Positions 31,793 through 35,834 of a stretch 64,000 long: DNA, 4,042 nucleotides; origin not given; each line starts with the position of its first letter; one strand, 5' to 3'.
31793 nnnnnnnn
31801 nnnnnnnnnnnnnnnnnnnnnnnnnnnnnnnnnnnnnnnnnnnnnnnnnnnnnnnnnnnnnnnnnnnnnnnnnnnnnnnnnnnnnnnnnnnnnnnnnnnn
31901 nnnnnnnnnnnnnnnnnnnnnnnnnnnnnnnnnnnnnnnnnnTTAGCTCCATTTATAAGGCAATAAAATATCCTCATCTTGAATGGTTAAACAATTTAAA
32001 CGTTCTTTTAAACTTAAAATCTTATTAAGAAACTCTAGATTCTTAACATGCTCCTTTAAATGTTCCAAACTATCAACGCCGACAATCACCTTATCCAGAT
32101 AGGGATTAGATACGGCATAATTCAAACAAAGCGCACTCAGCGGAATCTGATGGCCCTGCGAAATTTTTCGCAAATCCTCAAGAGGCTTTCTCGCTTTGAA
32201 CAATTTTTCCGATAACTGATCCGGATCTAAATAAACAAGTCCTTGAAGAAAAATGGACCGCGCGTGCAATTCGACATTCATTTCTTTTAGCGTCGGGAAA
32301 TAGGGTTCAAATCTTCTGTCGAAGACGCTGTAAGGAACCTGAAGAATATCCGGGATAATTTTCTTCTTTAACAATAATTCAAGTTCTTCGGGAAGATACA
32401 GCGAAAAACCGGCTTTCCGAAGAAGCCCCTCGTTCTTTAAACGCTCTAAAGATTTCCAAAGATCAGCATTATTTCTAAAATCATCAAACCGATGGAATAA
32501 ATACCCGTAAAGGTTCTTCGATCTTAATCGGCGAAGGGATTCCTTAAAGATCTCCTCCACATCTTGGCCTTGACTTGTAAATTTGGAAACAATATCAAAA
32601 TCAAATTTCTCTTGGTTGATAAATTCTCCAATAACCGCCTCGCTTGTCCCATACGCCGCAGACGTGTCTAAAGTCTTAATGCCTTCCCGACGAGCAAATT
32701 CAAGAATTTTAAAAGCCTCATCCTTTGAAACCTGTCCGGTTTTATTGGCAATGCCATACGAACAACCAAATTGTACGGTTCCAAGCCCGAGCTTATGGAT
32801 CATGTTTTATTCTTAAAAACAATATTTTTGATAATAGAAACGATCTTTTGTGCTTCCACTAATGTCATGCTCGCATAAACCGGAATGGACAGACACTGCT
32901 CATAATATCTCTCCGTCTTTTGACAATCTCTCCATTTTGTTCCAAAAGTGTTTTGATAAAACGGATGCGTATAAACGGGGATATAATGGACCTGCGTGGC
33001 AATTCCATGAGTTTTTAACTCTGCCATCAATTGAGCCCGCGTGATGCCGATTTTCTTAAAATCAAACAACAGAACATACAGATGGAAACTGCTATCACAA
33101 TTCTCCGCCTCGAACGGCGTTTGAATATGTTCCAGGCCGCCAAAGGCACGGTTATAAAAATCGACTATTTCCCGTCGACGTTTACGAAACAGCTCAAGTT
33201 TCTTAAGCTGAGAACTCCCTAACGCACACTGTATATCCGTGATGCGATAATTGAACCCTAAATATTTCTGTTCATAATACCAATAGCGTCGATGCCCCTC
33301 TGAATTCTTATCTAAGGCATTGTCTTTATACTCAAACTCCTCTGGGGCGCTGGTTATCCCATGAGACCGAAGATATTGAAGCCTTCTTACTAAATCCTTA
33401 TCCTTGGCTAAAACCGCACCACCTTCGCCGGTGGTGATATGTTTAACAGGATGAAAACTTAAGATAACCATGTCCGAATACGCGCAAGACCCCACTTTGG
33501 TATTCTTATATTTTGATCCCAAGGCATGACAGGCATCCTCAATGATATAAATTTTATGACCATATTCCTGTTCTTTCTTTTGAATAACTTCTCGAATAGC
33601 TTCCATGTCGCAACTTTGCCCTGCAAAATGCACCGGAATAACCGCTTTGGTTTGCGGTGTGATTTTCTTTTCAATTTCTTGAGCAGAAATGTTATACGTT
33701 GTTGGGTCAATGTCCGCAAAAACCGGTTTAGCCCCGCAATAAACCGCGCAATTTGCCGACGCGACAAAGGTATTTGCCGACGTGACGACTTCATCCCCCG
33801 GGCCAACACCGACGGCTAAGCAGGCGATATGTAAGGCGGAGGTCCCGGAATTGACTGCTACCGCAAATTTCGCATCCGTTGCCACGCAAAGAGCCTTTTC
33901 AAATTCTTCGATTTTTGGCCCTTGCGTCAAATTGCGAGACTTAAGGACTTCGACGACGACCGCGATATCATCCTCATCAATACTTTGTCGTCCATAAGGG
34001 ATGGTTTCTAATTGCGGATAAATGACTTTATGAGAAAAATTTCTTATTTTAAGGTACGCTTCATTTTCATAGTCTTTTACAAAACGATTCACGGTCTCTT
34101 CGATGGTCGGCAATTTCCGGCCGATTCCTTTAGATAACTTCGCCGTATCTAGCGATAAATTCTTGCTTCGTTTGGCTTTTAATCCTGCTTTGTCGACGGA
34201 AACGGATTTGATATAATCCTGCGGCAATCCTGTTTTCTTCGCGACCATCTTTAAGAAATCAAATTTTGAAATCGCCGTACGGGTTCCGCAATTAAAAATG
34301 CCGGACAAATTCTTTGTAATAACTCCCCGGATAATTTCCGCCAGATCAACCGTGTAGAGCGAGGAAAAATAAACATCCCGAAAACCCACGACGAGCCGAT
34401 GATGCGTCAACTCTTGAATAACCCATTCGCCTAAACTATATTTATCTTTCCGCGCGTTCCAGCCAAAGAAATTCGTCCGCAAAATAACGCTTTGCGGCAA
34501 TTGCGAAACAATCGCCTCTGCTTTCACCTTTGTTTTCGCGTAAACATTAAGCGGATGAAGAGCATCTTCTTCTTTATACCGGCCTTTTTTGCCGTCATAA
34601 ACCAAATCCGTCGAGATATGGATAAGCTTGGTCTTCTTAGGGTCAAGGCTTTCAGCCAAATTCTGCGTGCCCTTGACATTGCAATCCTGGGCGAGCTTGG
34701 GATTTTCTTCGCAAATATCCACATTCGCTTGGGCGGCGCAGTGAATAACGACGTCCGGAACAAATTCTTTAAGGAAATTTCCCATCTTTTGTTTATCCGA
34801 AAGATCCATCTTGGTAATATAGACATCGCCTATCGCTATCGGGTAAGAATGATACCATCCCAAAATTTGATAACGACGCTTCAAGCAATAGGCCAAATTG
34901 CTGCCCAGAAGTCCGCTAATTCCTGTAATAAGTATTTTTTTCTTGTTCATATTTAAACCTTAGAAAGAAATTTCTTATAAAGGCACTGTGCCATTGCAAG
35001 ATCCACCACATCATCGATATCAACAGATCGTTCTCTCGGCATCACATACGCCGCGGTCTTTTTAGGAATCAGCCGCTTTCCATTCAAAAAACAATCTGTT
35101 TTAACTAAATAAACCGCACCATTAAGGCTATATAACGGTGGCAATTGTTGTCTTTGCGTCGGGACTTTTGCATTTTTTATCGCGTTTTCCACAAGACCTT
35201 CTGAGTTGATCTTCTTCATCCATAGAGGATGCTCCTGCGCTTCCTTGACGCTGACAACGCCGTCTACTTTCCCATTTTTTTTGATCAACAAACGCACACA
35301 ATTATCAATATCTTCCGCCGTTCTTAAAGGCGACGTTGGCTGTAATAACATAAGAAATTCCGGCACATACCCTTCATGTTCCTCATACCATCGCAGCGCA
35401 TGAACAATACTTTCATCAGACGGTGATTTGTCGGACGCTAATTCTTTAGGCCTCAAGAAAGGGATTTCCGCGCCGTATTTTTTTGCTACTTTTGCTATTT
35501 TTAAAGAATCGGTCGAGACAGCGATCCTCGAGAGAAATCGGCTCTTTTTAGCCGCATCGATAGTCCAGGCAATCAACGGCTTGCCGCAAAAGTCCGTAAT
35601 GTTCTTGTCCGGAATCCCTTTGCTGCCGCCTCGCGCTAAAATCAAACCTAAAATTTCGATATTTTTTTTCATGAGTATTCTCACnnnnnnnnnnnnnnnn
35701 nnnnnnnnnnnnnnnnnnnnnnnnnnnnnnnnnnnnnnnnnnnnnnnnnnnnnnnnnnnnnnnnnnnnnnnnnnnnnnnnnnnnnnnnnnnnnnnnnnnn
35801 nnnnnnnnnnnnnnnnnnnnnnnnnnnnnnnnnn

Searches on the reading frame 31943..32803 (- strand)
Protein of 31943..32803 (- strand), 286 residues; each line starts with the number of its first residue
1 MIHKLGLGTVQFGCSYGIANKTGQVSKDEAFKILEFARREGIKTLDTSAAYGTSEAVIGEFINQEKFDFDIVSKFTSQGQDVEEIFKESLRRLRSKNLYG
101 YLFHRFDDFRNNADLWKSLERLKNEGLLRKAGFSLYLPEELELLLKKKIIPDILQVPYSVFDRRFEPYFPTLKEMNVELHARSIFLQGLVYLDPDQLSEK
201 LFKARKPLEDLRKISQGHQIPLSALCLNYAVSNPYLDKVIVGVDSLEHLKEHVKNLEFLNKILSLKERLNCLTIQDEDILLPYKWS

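Call 8: search_protein_families(library=ncbifam, max_evalue=0.00001, proteins=[window:31943-32803:-])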
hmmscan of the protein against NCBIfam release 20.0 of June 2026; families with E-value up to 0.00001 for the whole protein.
window:31943-32803:- (286 aa): 4 families
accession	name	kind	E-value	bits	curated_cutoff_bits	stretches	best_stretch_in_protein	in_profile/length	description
NF011432.0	PRK14863.1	equivalog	3.1e-31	109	244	1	2-250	5-259/292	bifunctional regulator KidO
NF049922.1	MethglyxlRedYdjG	equivalog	6.9e-09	35.2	550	0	82-190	114-225/326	NADH-dependent methylglyoxal reductase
NF008598.0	PRK11565.1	equivalog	2.1e-08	33.6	425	1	24-156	24-161/275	2,5-didehydrogluconate reductase DkgA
TIGR01293.1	Kv_beta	subfamily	5.2e-06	25.7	365.4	0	21-65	24-70/319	voltage-dependent potassium channel subunit beta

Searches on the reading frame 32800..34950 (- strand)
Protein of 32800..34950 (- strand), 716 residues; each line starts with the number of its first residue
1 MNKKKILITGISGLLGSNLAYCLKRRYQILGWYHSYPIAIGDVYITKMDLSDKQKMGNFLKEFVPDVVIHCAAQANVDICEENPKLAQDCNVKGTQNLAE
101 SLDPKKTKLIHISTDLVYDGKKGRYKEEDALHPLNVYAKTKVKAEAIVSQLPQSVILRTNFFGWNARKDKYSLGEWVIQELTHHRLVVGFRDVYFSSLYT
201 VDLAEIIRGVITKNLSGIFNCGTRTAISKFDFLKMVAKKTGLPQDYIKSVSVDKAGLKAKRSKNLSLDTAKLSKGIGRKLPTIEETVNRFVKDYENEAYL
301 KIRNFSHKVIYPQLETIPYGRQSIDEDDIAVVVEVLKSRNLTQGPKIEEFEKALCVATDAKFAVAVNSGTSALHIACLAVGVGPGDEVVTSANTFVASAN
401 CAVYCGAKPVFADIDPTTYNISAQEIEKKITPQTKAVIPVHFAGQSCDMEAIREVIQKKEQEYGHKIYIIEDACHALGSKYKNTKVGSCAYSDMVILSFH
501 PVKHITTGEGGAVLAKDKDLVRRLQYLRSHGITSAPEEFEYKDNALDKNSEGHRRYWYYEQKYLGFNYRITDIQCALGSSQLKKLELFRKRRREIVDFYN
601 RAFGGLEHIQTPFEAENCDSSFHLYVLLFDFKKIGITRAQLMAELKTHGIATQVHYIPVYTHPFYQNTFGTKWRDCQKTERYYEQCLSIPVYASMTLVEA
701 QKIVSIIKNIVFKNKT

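Call 8: search_protein_families(library=ncbifam, max_evalue=0.00001, proteins=[window:32800-34950:-])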
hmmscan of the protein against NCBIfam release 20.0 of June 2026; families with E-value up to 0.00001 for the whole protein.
window:32800-34950:- (716 aa): 22 families
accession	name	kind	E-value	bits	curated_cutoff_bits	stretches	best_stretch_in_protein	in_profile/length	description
TIGR03588.1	PseC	equivalog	9.3e-151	502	423.5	1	317-710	2-379/380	UDP-4-amino-4,6-dideoxy-N-acetyl-beta-L-altrosamine transaminase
NF008658.2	PRK11658.1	equivalog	2.6e-87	292.9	631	1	316-711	4-377/379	UDP-4-amino-4-deoxy-L-arabinose aminotransferase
TIGR04181.1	NHT_00031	hypoth_equivalog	6.1e-70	235.9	420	1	324-690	8-357/359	LegC family aminotransferase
NF008687.0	PRK11706.1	equivalog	2.5e-68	230.5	375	1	317-710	2-373/375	dTDP-4-amino-4,6-dideoxygalactose transaminase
NF011936.0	PRK15407.1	equivalog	2.8e-61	207.5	423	1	287-713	13-438/440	lipopolysaccharide biosynthesis protein RfbH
TIGR02379.1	ECA_wecE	subfamily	6e-55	186.5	434.85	1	317-710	2-374/376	dTDP-4-amino-4,6-dideoxy-D-glucose transaminase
TIGR01214.1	rmlD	equivalog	1.1e-47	162.6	224.05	1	5-293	1-284/285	dTDP-4-dehydrorhamnose reductase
TIGR04427.1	PLP_DesI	equivalog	6e-47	160.6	650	2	335-540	41-237/390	dTDP-4-dehydro-6-deoxyglucose aminotransferase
NF007440.0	PRK09987.1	equivalog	2.3e-20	73.1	308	1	48-293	38-292/299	dTDP-4-dehydrorhamnose reductase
TIGR01181.1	dTDP_gluc_dehyt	equivalog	2.2e-19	69.7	365.1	1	6-297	2-314/321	dTDP-glucose 4,6-dehydratase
TIGR01179.1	galE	equivalog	5.4e-15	55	262.3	1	6-157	2-171/332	UDP-glucose 4-epimerase GalE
TIGR02622.1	CDP_4_6_dhtase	equivalog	5.7e-15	55.3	278.45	1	2-156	3-173/352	CDP-glucose 4,6-dehydratase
TIGR02197.1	heptose_epim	equivalog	4.8e-12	45.7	274.6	1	6-149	1-150/316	ADP-glyceromanno-heptose 6-epimerase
NF005305.0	PRK06836.1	equivalog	8.8e-10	38.4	376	1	369-475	107-218/396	pyridoxal phosphate-dependent aminotransferase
NF005817.0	PRK07683.1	equivalog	6.6e-09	34.9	575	1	365-475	93-203/387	aminotransferase A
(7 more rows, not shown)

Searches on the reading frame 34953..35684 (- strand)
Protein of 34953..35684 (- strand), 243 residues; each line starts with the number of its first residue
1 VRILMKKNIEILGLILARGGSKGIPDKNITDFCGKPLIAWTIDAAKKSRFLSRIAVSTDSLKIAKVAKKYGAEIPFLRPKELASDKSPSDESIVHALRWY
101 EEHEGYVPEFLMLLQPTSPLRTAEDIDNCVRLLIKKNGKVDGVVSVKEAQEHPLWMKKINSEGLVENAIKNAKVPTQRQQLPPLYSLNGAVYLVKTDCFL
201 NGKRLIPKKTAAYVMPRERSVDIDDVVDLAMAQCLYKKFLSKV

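Call 9: search_protein_families(library=ncbifam, max_evalue=0.00001, proteins=[window:34953-35684:-])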
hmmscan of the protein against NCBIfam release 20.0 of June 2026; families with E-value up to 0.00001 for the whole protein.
window:34953-35684:- (243 aa): 6 families
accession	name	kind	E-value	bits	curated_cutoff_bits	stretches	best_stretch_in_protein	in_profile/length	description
TIGR03584.1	PseF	equivalog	3.5e-50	170.7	205.7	1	13-237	2-221/222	pseudaminic acid cytidylyltransferase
NF003952.0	PRK05450.1-5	subfamily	4.4e-11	42.4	193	1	11-146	3-128/250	3-deoxy-manno-octulosonate cytidylyltransferase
NF009905.0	PRK13368.1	subfamily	1.2e-08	34.6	255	1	13-74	5-66/243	3-deoxy-manno-octulosonate cytidylyltransferase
NF003950.0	PRK05450.1-3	subfamily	1.8e-08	34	234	1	11-137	3-121/248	3-deoxy-manno-octulosonate cytidylyltransferase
NF003948.0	PRK05450.1-1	equivalog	2.5e-07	30.2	281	1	10-137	5-124/248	3-deoxy-manno-octulosonate cytidylyltransferase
TIGR00466.1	kdsB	equivalog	2.3e-06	27.2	155.2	1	14-75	6-66/241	3-deoxy-manno-octulosonate cytidylyltransferase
